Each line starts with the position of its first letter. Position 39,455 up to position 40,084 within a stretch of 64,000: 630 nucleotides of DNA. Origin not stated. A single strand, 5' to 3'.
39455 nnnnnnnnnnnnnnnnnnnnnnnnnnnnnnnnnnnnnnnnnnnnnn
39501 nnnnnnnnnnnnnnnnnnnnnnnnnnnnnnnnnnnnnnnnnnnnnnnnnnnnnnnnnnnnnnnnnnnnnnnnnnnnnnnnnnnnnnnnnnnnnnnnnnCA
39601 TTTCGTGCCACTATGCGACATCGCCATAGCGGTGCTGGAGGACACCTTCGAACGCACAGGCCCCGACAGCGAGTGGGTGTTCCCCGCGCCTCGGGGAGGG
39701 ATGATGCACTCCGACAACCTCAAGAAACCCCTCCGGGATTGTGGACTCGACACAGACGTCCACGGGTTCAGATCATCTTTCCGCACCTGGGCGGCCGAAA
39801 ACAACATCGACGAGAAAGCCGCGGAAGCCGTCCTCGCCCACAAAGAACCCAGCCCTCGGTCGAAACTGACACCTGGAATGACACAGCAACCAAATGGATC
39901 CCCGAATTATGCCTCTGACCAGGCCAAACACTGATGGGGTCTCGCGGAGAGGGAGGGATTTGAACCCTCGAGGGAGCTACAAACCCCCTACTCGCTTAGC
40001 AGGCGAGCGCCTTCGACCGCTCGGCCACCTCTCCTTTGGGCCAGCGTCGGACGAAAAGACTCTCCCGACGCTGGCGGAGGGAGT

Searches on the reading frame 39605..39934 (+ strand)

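Call 50: search_protein_families(library=pfam, proteins=[window:39605-39934:+], max_evalue=0.01)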
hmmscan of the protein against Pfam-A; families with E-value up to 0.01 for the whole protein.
window:39605-39934:+ (109 aa): 1 family
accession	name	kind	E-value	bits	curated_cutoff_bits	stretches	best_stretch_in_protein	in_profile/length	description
PF00589.27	Phage_integrase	-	8.6e-06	26.1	27.1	1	2-82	70-159/172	Phage integrase family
